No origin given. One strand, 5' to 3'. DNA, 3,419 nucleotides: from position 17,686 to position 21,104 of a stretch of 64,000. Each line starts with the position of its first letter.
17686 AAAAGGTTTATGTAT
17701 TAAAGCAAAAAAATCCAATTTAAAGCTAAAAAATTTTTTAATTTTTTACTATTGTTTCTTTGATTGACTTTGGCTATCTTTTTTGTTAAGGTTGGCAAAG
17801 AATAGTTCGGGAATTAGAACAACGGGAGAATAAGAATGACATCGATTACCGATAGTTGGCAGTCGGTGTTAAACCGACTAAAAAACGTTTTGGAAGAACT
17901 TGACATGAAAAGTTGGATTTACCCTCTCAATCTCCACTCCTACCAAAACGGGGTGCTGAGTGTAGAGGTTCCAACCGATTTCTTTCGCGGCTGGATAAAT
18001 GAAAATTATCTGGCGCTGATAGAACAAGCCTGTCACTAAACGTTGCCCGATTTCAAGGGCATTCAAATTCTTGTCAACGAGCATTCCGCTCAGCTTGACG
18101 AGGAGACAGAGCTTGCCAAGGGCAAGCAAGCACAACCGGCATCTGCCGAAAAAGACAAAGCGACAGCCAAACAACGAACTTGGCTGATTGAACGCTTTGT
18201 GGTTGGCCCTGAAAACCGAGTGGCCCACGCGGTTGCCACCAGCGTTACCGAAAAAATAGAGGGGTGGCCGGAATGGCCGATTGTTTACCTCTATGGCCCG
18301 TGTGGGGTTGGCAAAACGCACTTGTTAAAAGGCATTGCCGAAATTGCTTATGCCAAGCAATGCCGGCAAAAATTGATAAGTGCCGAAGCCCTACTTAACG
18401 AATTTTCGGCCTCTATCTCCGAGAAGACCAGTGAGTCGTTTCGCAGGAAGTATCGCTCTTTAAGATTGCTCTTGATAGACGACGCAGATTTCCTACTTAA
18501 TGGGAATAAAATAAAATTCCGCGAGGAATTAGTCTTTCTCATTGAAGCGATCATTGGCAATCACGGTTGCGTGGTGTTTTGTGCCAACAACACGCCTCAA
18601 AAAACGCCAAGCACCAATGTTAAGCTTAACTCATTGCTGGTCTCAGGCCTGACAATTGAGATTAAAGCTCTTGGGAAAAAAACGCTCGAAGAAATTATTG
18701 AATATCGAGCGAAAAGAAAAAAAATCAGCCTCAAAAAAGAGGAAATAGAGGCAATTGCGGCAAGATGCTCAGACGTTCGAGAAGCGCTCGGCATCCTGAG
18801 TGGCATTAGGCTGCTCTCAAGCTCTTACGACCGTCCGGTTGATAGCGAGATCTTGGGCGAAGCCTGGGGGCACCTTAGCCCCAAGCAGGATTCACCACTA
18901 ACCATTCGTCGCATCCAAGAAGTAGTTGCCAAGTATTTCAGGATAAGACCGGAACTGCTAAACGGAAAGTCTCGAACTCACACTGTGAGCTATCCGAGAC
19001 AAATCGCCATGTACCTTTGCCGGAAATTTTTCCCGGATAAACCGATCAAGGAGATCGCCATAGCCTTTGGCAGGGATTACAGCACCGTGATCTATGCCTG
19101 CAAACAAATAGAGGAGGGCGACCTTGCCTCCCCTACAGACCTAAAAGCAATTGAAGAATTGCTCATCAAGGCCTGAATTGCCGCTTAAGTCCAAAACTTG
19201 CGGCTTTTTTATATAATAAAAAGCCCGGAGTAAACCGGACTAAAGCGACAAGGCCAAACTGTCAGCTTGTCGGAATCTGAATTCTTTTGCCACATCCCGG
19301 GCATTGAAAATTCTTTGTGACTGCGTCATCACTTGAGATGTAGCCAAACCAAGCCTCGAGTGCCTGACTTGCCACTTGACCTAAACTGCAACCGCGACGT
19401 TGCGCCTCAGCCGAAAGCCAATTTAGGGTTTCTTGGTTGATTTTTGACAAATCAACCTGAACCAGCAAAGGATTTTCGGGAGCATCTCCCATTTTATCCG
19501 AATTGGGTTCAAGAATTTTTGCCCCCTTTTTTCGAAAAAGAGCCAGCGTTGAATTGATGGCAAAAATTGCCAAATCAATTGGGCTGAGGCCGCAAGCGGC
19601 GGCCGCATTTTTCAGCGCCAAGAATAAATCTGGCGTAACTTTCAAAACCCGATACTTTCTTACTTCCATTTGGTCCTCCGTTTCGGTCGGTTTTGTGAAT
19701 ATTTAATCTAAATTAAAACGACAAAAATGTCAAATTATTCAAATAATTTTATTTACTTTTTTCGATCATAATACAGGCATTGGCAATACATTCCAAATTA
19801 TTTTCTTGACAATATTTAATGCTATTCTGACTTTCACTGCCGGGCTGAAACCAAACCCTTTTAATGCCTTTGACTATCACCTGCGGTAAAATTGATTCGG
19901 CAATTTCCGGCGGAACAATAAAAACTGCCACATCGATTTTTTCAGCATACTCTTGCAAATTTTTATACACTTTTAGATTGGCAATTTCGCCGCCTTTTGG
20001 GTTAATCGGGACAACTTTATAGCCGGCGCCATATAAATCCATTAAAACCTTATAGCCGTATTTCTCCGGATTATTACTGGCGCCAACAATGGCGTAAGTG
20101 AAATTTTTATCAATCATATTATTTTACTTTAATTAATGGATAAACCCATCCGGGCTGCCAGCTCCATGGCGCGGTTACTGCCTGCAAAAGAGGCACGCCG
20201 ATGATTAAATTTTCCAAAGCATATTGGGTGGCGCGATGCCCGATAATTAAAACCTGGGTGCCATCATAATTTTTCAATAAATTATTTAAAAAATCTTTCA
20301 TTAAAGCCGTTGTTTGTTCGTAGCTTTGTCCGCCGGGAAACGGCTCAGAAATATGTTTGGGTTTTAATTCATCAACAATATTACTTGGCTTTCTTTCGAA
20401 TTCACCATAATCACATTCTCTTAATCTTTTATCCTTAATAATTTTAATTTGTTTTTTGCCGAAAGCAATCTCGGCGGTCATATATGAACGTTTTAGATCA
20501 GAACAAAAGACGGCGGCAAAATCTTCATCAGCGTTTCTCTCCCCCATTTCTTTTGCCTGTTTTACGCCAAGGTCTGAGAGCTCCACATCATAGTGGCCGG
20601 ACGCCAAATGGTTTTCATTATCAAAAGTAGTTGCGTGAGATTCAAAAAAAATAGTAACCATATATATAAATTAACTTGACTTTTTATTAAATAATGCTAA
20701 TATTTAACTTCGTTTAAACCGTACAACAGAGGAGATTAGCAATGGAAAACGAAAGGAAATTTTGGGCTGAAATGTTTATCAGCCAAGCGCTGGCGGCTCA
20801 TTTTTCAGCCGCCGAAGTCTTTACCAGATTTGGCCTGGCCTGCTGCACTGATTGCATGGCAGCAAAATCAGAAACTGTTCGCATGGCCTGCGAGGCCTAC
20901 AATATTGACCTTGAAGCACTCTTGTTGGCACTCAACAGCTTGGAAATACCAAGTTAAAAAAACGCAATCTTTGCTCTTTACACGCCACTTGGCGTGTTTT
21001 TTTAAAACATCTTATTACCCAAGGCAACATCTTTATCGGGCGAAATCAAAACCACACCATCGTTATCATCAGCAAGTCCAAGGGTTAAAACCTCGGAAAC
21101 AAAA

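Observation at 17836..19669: DnaA-like gene interrupted by an in-frame TAA between domain I and domains II-IV, GC-atypical, paired with an RHH/zinc-ribbon gene, with no dnaN and no DnaA-box cluster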

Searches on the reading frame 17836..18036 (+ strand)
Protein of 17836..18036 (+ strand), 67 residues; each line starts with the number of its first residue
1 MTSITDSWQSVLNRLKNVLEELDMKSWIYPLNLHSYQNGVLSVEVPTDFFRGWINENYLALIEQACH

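Call 4: search_protein_families(library=pfam, proteins=[window:17836-18036:+], max_evalue=0.1)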
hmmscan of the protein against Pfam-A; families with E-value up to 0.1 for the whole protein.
window:17836-18036:+ (67 aa): 2 families
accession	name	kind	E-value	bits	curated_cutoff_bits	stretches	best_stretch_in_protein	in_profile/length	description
PF11638.13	DnaA_N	-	4.7e-17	61.9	24.6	1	7-66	3-63/65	DnaA N-terminal domain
PF06931.17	Adeno_E4_ORF3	-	0.091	13.6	27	0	39-65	18-44/113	Mastadenovirus E4 ORF3 protein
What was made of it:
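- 17836..18039 (+): dnaA fragment 1: 67 codons plus TAA. It contains domain I helices 1-3 and strands 1-2 but not strand 3. Pfam DnaA_N E=4.7e-17 (call 4).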

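Call 5: search_protein_families(library=ncbifam, proteins=[window:17836-18036:+], max_evalue=0.1)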
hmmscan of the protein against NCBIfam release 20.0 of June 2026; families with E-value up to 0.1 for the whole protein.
window:17836-18036:+ (67 aa): 1 family
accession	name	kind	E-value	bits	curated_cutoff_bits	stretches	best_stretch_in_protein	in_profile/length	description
TIGR00362.1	DnaA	equivalog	2.1e-08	33.7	343.9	1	8-65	1-58/437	chromosomal replication initiator protein DnaA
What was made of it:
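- Checked: There is no significant Pfam or NCBIfam hit (calls 4, 5).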

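Call 15: list_cluster_members(proteins=[P0001, window:17836-18036:+, window:19265-19669:-])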
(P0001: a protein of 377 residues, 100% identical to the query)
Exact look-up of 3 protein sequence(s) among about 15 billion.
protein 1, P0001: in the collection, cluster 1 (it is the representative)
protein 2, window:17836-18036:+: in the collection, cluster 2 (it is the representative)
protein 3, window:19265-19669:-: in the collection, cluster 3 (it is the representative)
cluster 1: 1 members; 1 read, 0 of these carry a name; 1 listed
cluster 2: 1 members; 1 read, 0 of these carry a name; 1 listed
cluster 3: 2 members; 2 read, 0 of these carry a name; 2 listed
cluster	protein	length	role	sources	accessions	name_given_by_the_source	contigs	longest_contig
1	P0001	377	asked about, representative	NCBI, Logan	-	-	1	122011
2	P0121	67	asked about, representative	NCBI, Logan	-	-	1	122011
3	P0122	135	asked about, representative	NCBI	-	-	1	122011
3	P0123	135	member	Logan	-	-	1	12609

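Call 54: predict_structure(alignment_id=A4)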
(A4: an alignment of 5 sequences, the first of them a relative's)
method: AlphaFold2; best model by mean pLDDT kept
length: 135 residues; sequences in the alignment: 5
mean_pLDDT: 55.5   pTM: 0.31
mean pLDDT of the five models: 55.5, 46.2, 46.2, 44.4, 42.7
residues with pLDDT >= 90: 0; 70-90: 36; 50-70: 43; < 50: 56
segments of 3 or more residues with pLDDT < 50: 1-8, 44-47, 49-57, 59-72, 109-120, 123-125, 131-135
pLDDT, mean of each block of 10 residues (from residue 1): 40 72 73 68 48 43 39 59 75 69 53 37 53 43
secondary structure, 60 per line:
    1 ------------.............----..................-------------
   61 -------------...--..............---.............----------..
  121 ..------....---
elements in order: H13-25 H30-47 H79-92 H96-108 E119-122 E129-132
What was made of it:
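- On Ribbon-helix-helix / zinc-ribbon regulator (the 135-aa gene): The AlphaFold model has pLDDT 55 and shows two helix-helix pairs plus a C-terminal hairpin (call 54).
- Checked: The structure model is of low confidence (pLDDT 55) and shows two helix-helix pairs (call 54).
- It is a convergent neighbour of a small gene whose product may bind DNA (call 54).
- Tried and rejected: The 135-aa protein model was too poor for fold search (call 54).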

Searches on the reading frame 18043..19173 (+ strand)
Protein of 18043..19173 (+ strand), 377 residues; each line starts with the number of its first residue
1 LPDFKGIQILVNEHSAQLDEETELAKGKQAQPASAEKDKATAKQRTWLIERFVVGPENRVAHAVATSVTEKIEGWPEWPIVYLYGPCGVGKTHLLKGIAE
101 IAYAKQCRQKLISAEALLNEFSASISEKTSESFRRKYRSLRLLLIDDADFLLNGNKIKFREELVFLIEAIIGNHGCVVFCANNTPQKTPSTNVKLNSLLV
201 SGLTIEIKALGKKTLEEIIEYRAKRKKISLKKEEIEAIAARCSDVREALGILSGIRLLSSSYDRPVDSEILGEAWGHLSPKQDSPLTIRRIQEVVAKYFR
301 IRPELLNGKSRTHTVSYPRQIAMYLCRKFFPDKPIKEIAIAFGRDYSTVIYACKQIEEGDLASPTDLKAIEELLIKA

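Call 4: search_protein_families(library=pfam, proteins=[window:18043-19173:+], max_evalue=0.1)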
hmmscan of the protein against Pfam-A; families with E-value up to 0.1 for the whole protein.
window:18043-19173:+ (377 aa): 13 families
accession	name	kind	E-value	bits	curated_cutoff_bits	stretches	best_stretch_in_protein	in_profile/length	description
PF00308.24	Bac_DnaA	-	8.8e-30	104.5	23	1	45-206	3-162/162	Bacterial DnaA ATPAse domain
PF08299.17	Bac_DnaA_C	-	1.8e-24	86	31.5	1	289-356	2-69/69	Bacterial dnaA protein helix-turn-helix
PF00004.35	AAA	-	3.5e-08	34.4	21.2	1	81-193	1-119/131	ATPase family associated with various cellular activities (AAA)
PF01695.23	IstB_IS21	-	2.2e-05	24.5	24.1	1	81-151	95-165/238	IstB-like ATP binding protein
PF01637.24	ATPase_2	-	7.9e-05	23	33.2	1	77-134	19-74/225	ATPase domain predominantly from Archaea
PF05729.18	NACHT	-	0.0023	18.2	26.7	1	81-111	3-33/167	NACHT domain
PF13191.12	AAA_16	-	0.0032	18.4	32.6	1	79-117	25-73/167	AAA ATPase domain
PF13401.12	AAA_22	-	0.0055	17.5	27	0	80-102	7-29/130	AAA domain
PF02367.23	TsaE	-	0.014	15.8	26.6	1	78-102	21-45/128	Threonylcarbamoyl adenosine biosynthesis protein TsaE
PF03969.22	AFG1_ATPase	-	0.017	14.5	27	1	29-98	10-81/361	AFG1-like ATPase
PF25201.1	nSTAND6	-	0.025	15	27.7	0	76-115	16-55/148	Novel STAND NTPase 6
PF00910.28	RNA_helicase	-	0.051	14.5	21.5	1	81-149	1-59/105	RNA helicase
PF07693.20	KAP_NTPase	-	0.09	12.5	20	0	80-235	22-96/293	KAP family P-loop domain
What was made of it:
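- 18043..19176 (+): dnaA fragment 2: TTG-initiated 377-codon ORF. It contains domain I strand 3, the linker, the AAA+ domain (Walker A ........, Walker B LLLIDD, box VII KLNSLL without the arginine finger, sensor II R) and domain IV (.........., DYSTV). Pfam Bac_DnaA and Bac_DnaA_C (call 4).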

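Call 5: search_protein_families(library=ncbifam, proteins=[window:18043-19173:+], max_evalue=0.1)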
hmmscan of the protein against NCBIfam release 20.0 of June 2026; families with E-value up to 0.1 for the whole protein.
window:18043-19173:+ (377 aa): 33 families (the best 25 are shown)
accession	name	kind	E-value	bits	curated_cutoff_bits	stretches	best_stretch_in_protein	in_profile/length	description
TIGR00362.1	DnaA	equivalog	3.8e-72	243.7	343.9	1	19-369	79-428/437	chromosomal replication initiator protein DnaA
NF001154.0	PRK00149.3-3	equivalog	4.5e-40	138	410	1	21-368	97-448/462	chromosomal replication initiator protein DnaA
NF009087.0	PRK12422.1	equivalog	1.4e-33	116.7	657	1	46-358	107-423/455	chromosomal replication initiator protein DnaA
TIGR03420.1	DnaA_homol_Hda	equivalog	5.4e-14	52.3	194.8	1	49-238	14-187/226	DnaA regulatory inactivator Hda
NF038214.1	IS21_help_AAA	equivalog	4.1e-11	43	200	1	81-172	93-182/232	IS21-like element helper ATPase IstB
TIGR01128.2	holA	equivalog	1.2e-08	34.6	80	1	141-248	61-165/316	DNA polymerase III subunit delta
NF005992.0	PRK08116.1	subfamily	8.3e-08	31.7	189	1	39-147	74-186/269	hypothetical protein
NF006616.1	PRK09183.1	subfamily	4.4e-07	29.4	300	1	81-151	103-174/253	IS21-like element helper ATPase IstB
NF004688.0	PRK06030.1-3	equivalog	4.5e-07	30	136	1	288-358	23-93/123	hypothetical protein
NF006571.0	PRK09087.1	equivalog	5.8e-07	29.5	297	1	67-242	32-186/228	DnaA regulatory inactivator HdaA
NF006505.0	PRK08939.1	equivalog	7.2e-07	28.8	228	1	68-147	146-225/306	primosomal protein DnaI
NF003226.0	PRK04195.1-1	equivalog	6.7e-06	25.3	588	1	68-255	30-207/405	replication factor C large subunit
NF003229.0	PRK04195.1-5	equivalog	7.7e-06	24.9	280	1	81-248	47-204/413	replication factor C large subunit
NF051883.1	DnaARegInactHdaA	equivalog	3.2e-05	23.6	300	1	47-185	15-131/229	DnaA regulatory inactivator HdaA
NF004687.0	PRK06030.1-2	equivalog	4e-05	23.8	181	1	311-358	63-109/140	hypothetical protein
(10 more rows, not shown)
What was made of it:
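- On Ribbon-helix-helix / zinc-ribbon regulator (the 135-aa gene): No Pfam or NCBIfam hit below E=0.02 (calls 4, 5).
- Closest known: DnaA paralogues such as Hda/HdaA and second DnaA copies. Different: This protein keeps both, and its TIGR03420 score is only 52 bits against a cut-off of 195 (call 5).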

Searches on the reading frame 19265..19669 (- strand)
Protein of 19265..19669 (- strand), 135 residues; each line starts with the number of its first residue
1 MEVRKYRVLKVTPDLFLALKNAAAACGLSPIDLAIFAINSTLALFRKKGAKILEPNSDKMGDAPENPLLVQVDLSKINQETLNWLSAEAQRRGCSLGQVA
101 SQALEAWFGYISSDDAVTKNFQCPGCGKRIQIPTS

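Call 4: search_protein_families(library=pfam, proteins=[window:19265-19669:-], max_evalue=0.1)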
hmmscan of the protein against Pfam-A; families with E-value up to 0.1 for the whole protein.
window:19265-19669:- (135 aa): 1 family
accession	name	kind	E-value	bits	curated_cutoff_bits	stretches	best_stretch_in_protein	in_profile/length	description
PF24440.1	DUF7559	-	0.059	14.1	27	1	104-129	19-44/52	Family of unknown function (DUF7559)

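Call 5: search_protein_families(library=ncbifam, proteins=[window:19265-19669:-], max_evalue=0.1)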
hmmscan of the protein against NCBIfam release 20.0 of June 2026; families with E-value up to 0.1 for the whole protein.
window:19265-19669:- (135 aa): 1 family
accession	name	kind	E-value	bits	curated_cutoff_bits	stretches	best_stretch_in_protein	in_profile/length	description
TIGR00373.1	TIGR00373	equivalog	0.024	14.1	149.5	1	111-131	119-139/162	transcription factor E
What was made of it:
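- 19262..19669 (-): 135-aa gene: a native neighbour, not part of the insert. It may be a tandem helix-helix (RHH-like) protein with a C-terminal CPxC. No family hit (calls 4, 5).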

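Call 41: find_homologous_proteins(query=window:19265-19669:-, max_evalue=0.01)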
Query window:19265-19669:- (135 aa): 4 proteins with E <= 0.01 among 19 candidates.
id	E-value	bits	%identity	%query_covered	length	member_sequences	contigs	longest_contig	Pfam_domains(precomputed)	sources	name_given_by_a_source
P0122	4.3e-83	294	100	100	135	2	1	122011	-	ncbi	-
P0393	2.4e-53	198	65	100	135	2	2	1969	-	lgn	-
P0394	5.6e-47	177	64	98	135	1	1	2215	-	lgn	-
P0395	6.3e-38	148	53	99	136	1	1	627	-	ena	-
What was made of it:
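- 19262..19669 (-): Orthologues of 53-65% identity (call 41).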

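Call 42: find_encoding_contigs(protein=P0393, flank=10000, max_places=4)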
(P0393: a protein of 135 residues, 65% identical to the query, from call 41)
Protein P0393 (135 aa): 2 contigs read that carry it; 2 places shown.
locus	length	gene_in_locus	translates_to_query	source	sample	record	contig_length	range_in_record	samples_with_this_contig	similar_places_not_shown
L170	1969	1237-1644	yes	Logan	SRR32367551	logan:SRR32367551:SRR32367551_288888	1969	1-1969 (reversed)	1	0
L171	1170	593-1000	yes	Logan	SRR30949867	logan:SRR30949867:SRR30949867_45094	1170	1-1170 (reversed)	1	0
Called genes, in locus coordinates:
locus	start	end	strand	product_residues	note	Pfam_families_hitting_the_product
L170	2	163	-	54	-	?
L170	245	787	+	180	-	PF00300:His_Phos_1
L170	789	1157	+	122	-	PF02629:CoA_binding, PF13380:CoA_binding_2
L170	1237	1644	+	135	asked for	-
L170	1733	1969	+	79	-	?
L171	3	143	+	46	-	?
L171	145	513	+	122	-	PF02629:CoA_binding, PF13380:CoA_binding_2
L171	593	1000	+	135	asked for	-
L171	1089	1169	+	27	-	?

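Call 43: find_encoding_contigs(protein=P0394, flank=10000, max_places=4)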
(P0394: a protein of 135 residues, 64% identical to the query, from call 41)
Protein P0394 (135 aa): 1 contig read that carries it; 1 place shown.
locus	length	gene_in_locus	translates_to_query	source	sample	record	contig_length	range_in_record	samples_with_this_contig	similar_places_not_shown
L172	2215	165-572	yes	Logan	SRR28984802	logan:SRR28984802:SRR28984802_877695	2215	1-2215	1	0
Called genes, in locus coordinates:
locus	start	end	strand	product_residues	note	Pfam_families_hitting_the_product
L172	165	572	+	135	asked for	-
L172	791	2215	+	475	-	?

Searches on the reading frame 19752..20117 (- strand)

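Call 4: search_protein_families(library=pfam, proteins=[window:19752-20117:-], max_evalue=0.1)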
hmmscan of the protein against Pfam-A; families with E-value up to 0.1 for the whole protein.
window:19752-20117:- (122 aa): 4 families
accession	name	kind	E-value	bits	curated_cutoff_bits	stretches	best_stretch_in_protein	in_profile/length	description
PF13380.12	CoA_binding_2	-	1.8e-34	119.1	22.8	1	7-119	2-114/116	CoA binding domain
PF02629.25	CoA_binding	-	2.6e-11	44.6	22.3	1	6-89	4-92/97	CoA binding domain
PF24462.1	Ig_F54D1_6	-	0.015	15.7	29.3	1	65-101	44-80/95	F54D1.6, Ig-like domain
PF01118.30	Semialdhyde_dh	-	0.093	13.6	26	0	32-86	38-92/121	Semialdehyde dehydrogenase, NAD binding domain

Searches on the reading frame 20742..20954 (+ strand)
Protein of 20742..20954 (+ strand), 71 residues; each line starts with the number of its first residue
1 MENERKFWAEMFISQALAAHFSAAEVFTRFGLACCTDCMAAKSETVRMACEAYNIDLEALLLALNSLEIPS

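Call 55: search_protein_families(library=pfam, proteins=[window:20742-20954:+], max_evalue=0.001)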
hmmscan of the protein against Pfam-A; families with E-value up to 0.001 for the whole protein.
window:20742-20954:+ (71 aa): 2 families
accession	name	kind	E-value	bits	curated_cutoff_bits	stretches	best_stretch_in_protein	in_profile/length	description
PF08984.16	DUF1858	-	9.5e-08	32.5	32.2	1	10-61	4-59/59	Domain of unknown function (DUF1858)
PF04405.19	ScdA_N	-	0.0007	19.6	32.5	0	13-67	5-55/56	Domain of Unknown function (DUF542)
